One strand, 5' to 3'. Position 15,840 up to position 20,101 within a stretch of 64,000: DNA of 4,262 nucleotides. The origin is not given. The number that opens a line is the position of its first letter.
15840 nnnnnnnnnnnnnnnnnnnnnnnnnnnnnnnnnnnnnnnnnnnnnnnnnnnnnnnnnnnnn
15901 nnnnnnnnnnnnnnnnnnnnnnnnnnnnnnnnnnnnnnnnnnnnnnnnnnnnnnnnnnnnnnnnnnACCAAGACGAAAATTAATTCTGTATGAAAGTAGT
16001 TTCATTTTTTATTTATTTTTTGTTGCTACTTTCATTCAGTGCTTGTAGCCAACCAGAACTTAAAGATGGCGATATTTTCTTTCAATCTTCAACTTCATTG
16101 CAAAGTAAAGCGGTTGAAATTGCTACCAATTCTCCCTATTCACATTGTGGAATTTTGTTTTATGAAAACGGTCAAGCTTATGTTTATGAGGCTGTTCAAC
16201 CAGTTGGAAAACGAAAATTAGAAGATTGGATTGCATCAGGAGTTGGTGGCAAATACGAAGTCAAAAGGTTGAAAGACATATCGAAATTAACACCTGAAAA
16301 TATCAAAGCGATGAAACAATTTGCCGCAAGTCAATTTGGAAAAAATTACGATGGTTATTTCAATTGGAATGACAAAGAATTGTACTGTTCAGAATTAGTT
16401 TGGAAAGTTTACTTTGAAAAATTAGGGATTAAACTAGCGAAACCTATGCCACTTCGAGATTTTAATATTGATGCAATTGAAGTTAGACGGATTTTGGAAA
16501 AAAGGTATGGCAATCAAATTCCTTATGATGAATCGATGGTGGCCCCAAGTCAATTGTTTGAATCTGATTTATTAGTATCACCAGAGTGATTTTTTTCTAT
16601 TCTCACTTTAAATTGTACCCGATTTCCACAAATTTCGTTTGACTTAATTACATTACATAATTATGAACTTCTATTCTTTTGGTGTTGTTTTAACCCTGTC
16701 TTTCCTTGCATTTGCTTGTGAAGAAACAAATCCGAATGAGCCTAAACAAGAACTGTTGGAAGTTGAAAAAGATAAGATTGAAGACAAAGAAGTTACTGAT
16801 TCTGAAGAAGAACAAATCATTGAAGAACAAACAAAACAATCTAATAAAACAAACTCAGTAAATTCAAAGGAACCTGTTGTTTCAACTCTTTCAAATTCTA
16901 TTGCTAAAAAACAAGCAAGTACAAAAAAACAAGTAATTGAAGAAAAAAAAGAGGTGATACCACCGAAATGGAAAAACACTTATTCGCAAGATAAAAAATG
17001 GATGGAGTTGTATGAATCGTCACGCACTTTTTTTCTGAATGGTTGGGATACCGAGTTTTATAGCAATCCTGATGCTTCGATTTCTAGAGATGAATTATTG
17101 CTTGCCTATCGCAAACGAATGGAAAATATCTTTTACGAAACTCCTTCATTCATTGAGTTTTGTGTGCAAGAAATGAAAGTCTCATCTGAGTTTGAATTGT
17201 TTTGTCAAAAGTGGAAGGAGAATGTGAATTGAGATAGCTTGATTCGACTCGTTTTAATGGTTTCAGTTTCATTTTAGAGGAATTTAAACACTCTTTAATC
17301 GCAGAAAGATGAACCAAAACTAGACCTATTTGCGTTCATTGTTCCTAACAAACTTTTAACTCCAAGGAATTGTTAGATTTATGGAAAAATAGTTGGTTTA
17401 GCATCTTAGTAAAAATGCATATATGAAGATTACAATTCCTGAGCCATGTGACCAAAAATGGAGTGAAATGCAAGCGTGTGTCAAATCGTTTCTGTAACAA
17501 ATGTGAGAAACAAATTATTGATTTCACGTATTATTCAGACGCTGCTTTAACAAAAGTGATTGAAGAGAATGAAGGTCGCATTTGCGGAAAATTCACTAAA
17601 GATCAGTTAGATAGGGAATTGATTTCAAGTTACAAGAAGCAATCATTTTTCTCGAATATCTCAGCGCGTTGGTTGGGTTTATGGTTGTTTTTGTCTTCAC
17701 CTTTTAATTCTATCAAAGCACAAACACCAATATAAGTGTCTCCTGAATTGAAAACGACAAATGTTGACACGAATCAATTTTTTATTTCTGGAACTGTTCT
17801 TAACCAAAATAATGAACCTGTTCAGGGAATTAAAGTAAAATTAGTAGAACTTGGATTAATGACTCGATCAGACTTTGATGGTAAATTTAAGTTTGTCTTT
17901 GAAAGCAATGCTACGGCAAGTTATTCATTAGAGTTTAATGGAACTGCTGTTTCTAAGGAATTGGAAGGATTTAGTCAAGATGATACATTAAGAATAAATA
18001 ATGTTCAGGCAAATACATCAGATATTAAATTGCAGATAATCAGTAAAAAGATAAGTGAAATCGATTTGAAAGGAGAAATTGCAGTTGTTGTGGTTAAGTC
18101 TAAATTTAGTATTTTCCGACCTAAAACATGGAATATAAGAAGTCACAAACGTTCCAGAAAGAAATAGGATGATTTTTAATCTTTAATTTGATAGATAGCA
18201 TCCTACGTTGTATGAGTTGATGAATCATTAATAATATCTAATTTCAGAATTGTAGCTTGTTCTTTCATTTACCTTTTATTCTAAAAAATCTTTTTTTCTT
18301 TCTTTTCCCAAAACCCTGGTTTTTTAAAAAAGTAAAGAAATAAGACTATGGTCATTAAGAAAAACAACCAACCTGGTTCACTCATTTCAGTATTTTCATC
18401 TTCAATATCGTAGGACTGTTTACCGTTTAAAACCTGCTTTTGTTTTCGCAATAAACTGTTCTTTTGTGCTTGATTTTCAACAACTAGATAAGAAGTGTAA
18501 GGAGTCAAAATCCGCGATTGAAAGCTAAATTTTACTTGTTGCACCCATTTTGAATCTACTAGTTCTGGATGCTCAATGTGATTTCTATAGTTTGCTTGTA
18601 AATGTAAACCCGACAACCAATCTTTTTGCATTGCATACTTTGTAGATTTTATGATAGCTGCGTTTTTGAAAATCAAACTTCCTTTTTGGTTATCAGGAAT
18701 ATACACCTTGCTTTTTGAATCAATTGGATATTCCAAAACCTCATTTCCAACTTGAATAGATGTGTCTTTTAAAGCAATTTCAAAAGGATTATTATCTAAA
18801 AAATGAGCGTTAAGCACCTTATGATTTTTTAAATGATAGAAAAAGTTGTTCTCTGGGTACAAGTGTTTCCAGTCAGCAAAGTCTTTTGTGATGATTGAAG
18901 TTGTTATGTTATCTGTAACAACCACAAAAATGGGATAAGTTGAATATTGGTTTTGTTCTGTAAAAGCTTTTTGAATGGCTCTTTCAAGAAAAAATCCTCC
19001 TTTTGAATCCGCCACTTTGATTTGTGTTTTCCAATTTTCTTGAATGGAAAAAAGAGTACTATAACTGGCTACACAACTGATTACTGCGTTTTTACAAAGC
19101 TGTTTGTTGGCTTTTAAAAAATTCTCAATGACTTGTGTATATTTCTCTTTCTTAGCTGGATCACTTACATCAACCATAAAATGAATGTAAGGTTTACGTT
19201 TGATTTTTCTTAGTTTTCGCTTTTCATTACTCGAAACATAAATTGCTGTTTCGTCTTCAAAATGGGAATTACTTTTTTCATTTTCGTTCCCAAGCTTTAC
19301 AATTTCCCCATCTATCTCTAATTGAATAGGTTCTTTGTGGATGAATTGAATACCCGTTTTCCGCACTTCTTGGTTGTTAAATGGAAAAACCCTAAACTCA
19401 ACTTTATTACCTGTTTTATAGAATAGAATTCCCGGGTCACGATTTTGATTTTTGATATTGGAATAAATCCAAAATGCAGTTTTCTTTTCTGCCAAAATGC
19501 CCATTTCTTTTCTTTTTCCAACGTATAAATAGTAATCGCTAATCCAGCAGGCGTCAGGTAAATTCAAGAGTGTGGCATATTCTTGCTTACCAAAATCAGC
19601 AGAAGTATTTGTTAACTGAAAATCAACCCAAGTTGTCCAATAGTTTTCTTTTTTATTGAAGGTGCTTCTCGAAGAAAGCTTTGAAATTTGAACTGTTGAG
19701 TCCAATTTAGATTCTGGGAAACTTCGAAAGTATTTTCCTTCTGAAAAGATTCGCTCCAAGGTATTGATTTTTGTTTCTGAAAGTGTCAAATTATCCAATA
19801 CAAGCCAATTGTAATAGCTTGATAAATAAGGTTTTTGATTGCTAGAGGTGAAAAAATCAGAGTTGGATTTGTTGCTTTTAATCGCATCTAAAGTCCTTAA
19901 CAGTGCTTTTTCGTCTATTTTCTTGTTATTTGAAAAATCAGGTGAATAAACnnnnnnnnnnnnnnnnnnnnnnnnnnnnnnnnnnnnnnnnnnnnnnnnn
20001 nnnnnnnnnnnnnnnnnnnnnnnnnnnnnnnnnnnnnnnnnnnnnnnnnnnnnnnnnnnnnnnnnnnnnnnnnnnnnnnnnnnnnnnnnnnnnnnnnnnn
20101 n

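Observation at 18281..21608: Dedicated exosortase (XrtK-like) with a single giant MSEP-CTERM substrate of unusual topology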

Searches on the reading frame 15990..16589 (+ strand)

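Call 68: search_protein_families(library=pfam, proteins=[window:15990-16589:+], max_evalue=0.001)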
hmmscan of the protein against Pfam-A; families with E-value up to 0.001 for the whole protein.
window:15990-16589:+ (199 aa): 1 family
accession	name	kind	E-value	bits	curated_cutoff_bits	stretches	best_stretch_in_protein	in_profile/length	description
PF05708.18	Peptidase_C92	-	1.5e-24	87.4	27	1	24-192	2-159/166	Permuted papain-like amidase enzyme, YaeF/YiiX, C92 family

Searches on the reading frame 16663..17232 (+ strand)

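Call 68: search_protein_families(library=pfam, proteins=[window:16663-17232:+], max_evalue=0.001)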
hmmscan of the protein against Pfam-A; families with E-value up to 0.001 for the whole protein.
window:16663-17232:+ (189 aa): 1 family
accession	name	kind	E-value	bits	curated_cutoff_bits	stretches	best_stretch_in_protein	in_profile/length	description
PF14851.11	FAM176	-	0.00011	22.5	31.5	1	5-106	31-137/152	FAM176 family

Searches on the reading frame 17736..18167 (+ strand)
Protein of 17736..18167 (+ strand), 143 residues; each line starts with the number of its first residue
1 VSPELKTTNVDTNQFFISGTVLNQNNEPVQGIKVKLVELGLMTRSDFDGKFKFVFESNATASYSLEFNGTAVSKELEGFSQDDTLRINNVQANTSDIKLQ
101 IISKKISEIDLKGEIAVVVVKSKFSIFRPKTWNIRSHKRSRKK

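Call 68: search_protein_families(library=pfam, proteins=[window:17736-18167:+], max_evalue=0.001)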
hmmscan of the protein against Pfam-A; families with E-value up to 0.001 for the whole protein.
window:17736-18167:+ (143 aa): 2 families
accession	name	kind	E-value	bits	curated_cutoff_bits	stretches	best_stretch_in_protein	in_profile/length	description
PF13715.12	CarbopepD_reg_2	-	2.6e-06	27.8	32.2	1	17-69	1-52/88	CarboxypepD_reg-like domain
PF13620.12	CarboxypepD_reg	-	4.5e-06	27.4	32.3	1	17-68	2-55/82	Carboxypeptidase regulatory-like domain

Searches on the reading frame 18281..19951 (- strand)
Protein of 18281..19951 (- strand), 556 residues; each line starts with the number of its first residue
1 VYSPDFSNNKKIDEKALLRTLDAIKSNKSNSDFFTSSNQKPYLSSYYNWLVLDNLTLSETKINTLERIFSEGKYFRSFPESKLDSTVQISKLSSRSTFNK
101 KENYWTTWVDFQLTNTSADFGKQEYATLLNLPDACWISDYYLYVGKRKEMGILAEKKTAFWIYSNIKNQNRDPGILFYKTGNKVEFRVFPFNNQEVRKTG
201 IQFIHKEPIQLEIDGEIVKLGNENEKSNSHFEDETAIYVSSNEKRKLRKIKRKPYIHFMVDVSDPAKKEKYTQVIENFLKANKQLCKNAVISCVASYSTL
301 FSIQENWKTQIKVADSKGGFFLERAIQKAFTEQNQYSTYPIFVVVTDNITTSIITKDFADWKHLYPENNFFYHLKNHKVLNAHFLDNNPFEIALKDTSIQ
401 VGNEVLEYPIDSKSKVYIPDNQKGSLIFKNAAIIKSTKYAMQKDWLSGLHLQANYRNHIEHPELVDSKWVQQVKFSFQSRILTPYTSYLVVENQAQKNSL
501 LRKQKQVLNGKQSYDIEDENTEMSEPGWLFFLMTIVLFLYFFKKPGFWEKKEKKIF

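Call 19: search_protein_families(library=pfam, proteins=[window:18281-19951:-], max_evalue=10)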
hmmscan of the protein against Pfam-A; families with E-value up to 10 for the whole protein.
window:18281-19951:- (556 aa): 1 family
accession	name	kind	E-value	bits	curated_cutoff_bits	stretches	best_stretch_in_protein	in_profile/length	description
PF08487.16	VIT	-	9.5e-05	23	26.5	1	103-199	13-107/111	Vault protein inter-alpha-trypsin domain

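Call 66: search_protein_families(library=ncbifam, proteins=[window:18281-19951:-], max_evalue=10)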
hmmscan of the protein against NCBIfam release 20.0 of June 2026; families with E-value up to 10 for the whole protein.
window:18281-19951:- (556 aa): 3 families
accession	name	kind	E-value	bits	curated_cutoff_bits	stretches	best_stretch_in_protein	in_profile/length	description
TIGR04286.1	MSEP-CTERM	equivalog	3e-152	508.6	150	1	1-544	370-914/920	MSEP-CTERM sorting domain-containing protein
TIGR04477.1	sorted_by_XrtN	equivalog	1.4e-08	33.3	250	1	112-201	349-439/822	XrtN system VIT domain-containing protein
NF009386.0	PRK12745.1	equivalog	0.00041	19.5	250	1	254-345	56-146/259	3-ketoacyl-ACP reductase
